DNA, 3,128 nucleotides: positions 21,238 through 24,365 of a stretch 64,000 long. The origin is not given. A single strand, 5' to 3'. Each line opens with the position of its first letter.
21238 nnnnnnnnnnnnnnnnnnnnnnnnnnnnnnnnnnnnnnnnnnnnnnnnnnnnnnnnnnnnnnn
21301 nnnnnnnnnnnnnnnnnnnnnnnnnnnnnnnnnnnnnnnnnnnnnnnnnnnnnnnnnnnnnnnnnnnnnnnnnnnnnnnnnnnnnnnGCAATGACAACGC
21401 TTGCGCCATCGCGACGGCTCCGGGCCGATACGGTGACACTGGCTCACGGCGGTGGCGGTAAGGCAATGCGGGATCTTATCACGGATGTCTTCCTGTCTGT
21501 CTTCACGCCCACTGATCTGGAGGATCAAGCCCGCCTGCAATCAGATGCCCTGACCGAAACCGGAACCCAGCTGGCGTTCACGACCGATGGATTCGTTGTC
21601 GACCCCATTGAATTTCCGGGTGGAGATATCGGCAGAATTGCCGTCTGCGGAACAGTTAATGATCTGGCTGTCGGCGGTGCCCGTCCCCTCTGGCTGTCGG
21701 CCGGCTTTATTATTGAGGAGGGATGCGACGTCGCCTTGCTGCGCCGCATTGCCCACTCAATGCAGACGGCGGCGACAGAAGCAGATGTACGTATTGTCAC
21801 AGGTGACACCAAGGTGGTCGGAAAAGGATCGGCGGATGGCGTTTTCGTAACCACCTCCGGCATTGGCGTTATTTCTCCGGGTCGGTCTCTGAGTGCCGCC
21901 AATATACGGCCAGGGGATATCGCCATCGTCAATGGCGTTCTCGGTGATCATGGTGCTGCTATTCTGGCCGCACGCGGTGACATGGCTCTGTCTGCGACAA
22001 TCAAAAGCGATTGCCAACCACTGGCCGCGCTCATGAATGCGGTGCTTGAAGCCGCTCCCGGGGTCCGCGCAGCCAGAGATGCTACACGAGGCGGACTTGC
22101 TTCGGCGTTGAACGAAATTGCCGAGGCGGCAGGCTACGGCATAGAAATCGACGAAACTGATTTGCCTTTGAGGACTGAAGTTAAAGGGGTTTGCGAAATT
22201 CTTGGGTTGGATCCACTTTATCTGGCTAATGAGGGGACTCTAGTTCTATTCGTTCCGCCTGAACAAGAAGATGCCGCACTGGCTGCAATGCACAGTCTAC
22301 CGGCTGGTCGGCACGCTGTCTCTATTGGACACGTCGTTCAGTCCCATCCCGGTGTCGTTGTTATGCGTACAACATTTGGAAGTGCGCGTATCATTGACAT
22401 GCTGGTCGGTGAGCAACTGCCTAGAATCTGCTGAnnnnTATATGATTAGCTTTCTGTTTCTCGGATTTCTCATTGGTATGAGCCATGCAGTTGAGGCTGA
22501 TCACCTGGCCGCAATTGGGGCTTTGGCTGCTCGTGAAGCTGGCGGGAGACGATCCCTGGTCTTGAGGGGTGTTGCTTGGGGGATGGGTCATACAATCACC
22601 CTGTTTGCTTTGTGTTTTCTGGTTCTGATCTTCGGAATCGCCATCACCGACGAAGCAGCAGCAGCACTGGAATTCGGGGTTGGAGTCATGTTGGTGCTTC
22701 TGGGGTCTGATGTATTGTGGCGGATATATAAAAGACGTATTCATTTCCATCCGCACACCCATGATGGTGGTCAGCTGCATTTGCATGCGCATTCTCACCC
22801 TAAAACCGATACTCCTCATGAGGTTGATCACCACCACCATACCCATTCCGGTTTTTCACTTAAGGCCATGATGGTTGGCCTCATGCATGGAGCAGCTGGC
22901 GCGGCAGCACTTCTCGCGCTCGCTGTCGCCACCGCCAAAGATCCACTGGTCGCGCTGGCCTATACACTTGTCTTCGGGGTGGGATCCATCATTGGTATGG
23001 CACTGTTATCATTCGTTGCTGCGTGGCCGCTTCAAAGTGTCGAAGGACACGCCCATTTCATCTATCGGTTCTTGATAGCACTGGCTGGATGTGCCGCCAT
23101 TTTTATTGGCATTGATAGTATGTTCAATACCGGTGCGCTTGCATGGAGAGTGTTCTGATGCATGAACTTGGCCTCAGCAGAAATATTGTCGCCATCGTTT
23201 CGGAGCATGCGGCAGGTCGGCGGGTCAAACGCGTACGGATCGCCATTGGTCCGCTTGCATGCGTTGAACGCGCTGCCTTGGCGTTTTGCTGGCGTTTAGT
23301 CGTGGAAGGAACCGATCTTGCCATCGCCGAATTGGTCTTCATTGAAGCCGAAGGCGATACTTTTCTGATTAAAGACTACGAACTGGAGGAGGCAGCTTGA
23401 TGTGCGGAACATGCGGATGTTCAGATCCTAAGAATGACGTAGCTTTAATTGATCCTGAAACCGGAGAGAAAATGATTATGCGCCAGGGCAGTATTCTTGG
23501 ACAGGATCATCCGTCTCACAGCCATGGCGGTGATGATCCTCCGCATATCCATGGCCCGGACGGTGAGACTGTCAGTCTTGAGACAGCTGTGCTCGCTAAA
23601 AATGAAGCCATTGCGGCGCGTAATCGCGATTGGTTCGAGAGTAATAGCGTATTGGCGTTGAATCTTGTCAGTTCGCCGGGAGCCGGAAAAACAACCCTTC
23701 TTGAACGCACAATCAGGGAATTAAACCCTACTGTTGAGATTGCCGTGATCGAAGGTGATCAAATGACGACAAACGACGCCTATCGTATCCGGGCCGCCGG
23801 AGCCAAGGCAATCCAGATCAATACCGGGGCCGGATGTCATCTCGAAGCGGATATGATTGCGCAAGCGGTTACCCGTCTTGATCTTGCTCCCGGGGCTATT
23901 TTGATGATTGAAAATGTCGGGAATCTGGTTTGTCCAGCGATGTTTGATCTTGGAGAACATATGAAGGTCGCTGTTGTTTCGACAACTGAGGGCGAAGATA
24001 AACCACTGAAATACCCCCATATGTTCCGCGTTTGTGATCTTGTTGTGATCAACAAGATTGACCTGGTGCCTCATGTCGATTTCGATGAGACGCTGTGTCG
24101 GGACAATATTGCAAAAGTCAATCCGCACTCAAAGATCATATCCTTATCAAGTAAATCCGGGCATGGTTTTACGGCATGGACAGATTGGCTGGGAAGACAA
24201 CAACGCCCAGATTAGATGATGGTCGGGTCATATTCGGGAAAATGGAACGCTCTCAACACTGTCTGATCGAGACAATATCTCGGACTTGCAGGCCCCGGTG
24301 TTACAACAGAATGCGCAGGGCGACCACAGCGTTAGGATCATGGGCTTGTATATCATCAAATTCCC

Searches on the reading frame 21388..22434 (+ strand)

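Call 72: search_protein_families(library=pfam, proteins=[window:21388-22434:+], max_evalue=0.00001)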
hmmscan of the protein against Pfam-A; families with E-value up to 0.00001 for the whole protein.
window:21388-22434:+ (348 aa): 2 families
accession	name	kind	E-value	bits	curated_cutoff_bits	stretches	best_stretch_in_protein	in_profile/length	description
PF02769.27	AIRS_C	-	9e-28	97.8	23.1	1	174-324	1-153/156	AIR synthase related protein, C-terminal domain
PF00586.29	AIRS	-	1.6e-20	74.1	24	1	57-162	10-112/112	AIR synthase related protein, N-terminal domain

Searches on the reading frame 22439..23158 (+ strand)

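Call 54: search_protein_families(library=pfam, proteins=[window:22439-23158:+], max_evalue=10)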
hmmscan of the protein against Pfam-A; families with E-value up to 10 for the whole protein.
window:22439-23158:+ (239 aa): 4 families
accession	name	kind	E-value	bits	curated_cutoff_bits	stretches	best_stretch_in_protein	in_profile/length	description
PF03824.22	NicO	-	6.4e-06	26.1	27.7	1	3-191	2-199/287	High-affinity nickel-transport protein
PF14007.11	YtpI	-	0.0039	18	29.4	1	57-106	37-86/87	YtpI-like protein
PF18910.5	DUF5665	-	0.012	16.1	27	1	173-202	10-39/56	Domain of unknown function (DUF5665)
PF06900.16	DUF1270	-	3.5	8.5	27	1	176-209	12-45/53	Protein of unknown function (DUF1270)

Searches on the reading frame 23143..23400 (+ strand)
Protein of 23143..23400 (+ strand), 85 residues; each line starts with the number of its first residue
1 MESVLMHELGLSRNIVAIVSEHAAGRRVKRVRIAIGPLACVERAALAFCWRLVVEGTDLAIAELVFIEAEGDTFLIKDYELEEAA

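Call 54: search_protein_families(library=pfam, proteins=[window:23143-23400:+], max_evalue=10)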
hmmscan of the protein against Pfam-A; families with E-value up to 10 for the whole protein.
window:23143-23400:+ (85 aa): 1 family
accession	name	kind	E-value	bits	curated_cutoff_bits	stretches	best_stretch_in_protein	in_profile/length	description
PF01155.25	HypA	-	1.3e-13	51.4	28.9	1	6-71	1-69/112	Hydrogenase/urease nickel incorporation, metallochaperone, hypA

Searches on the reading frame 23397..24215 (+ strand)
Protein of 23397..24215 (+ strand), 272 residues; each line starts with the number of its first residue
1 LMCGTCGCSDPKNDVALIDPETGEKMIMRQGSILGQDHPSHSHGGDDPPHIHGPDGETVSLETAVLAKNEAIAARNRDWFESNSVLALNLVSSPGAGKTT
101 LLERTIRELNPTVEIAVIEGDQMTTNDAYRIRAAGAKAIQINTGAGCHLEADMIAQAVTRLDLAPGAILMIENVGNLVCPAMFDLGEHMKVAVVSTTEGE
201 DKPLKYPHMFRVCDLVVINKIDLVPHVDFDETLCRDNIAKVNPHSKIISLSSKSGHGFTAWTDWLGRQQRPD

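Call 72: search_protein_families(library=pfam, proteins=[window:23397-24215:+], max_evalue=0.00001)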
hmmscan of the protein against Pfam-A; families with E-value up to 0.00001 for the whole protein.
window:23397-24215:+ (272 aa): 2 families
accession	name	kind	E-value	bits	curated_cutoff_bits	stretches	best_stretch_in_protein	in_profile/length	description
PF02492.25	cobW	-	1.1e-24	87.5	20.7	1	89-248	4-179/180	CobW/HypB/UreG, nucleotide-binding domain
PF03205.20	MobB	-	7.9e-06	26.2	26.6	0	88-153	2-74/133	Molybdopterin guanine dinucleotide synthesis protein B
